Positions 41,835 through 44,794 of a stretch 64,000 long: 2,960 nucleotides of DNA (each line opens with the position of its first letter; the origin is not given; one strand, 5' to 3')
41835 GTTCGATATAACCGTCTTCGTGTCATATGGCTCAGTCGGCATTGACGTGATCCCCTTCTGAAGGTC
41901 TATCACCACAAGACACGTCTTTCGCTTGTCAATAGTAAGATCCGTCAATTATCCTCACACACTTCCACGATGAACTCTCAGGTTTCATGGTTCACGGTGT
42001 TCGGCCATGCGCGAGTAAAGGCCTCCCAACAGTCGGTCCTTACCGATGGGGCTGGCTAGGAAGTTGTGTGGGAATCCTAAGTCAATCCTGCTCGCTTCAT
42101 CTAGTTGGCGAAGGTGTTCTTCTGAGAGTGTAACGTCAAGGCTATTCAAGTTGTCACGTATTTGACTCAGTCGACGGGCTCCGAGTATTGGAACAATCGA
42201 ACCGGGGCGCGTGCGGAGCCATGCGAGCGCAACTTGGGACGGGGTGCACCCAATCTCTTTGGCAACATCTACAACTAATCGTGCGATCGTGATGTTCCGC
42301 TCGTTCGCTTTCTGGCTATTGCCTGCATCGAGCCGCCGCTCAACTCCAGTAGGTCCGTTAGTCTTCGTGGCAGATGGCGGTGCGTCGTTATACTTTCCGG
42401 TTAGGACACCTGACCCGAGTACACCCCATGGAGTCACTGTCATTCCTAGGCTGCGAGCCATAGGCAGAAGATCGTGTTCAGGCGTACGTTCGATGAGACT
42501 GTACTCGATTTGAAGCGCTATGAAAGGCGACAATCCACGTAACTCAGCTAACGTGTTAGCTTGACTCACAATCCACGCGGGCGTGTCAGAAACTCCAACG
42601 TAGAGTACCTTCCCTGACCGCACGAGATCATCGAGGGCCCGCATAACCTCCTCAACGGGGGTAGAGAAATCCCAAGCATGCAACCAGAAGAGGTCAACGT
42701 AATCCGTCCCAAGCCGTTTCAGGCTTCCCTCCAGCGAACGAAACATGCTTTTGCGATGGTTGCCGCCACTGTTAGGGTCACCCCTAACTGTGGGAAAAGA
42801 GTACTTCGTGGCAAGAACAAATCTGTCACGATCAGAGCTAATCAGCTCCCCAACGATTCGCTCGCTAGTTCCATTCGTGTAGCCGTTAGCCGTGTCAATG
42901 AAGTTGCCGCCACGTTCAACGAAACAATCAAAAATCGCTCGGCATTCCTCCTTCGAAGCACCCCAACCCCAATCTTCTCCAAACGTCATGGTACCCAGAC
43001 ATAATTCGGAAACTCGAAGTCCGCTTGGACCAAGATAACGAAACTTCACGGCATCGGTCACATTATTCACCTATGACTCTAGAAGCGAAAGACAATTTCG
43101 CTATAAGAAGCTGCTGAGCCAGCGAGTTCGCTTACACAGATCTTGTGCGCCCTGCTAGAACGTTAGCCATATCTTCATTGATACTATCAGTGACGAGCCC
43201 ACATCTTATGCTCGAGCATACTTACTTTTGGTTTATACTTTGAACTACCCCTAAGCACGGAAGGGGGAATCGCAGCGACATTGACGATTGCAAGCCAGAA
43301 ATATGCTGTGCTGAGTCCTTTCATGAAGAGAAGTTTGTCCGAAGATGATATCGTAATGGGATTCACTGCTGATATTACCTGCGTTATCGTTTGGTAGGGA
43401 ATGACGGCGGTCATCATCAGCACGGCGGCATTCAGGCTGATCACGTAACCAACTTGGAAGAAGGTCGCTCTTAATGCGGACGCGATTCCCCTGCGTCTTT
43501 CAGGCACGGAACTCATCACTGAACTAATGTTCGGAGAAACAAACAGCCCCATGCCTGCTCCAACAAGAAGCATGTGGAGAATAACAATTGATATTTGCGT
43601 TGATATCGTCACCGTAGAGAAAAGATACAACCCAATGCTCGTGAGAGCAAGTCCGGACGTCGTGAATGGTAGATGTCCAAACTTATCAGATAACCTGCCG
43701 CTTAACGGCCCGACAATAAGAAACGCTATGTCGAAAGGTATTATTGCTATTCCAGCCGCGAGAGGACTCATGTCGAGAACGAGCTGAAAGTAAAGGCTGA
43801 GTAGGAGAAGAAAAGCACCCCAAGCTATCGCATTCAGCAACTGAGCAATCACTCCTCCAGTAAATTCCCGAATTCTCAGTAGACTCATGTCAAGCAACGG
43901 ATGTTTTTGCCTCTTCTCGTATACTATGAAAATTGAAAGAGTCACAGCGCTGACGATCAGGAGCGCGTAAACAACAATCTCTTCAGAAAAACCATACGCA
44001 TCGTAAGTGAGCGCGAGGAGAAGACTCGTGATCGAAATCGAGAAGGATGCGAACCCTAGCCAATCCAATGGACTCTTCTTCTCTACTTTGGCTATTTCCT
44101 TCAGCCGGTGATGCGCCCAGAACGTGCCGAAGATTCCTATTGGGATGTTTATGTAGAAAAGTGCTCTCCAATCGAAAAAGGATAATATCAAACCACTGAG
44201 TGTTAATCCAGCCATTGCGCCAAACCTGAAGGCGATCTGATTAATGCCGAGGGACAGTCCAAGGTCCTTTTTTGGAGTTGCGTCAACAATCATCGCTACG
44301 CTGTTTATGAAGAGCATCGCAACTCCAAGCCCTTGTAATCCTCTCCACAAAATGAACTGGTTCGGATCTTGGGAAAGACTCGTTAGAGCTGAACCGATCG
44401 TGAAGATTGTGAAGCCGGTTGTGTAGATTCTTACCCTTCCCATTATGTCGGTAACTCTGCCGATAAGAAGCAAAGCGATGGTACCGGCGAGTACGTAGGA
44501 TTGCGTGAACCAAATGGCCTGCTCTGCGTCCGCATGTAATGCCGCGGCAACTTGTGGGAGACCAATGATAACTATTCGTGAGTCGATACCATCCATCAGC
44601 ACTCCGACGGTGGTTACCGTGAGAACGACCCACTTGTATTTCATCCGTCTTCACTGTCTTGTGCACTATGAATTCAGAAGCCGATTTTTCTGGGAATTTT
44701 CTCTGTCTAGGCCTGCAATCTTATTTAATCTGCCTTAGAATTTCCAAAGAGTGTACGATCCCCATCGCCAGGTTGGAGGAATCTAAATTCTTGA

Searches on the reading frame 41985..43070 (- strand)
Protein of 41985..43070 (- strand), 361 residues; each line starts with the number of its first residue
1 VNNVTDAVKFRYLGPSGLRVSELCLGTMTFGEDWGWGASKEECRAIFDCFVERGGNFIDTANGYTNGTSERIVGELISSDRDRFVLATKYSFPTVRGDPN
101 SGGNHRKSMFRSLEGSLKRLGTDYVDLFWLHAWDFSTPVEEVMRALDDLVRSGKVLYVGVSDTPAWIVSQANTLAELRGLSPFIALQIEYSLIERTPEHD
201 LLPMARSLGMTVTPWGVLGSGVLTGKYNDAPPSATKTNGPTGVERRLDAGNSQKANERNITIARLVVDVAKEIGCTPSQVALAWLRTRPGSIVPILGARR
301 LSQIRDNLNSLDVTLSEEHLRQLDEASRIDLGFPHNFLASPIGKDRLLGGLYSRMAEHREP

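Call 7: search_protein_families(library=pfam, proteins=[window:41985-43070:-], max_evalue=0.01)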
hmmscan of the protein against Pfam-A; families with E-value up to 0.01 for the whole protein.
window:41985-43070:- (361 aa): 1 family
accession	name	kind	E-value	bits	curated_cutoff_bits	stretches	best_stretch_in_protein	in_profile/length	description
PF00248.27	Aldo_ket_red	-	1.5e-75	254.5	24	1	22-327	1-290/291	Aldo/keto reductase family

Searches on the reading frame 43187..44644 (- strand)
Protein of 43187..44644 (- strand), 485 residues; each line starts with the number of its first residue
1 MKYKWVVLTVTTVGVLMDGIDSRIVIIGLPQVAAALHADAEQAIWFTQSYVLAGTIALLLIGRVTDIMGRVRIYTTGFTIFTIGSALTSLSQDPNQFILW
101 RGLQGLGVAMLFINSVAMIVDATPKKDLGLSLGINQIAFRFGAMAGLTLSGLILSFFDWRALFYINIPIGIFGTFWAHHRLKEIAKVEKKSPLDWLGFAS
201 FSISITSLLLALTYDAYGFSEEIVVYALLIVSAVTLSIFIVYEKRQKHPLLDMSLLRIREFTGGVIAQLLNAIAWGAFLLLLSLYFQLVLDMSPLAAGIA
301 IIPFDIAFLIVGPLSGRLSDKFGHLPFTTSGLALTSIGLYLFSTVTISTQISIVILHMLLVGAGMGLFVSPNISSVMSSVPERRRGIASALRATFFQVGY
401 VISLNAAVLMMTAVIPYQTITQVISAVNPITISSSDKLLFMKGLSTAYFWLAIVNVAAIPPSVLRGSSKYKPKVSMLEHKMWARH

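Call 7: search_protein_families(library=pfam, proteins=[window:43187-44644:-], max_evalue=0.01)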
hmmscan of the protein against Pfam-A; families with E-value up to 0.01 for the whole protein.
window:43187-44644:- (485 aa): 2 families
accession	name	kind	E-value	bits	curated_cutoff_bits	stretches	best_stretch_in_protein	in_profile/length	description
PF07690.21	MFS_1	-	5.7e-50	170.6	33.4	1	13-403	3-346/347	Major Facilitator Superfamily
PF00083.30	Sugar_tr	-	1.6e-10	40.9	22.3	1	41-177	46-188/452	Sugar (and other) transporter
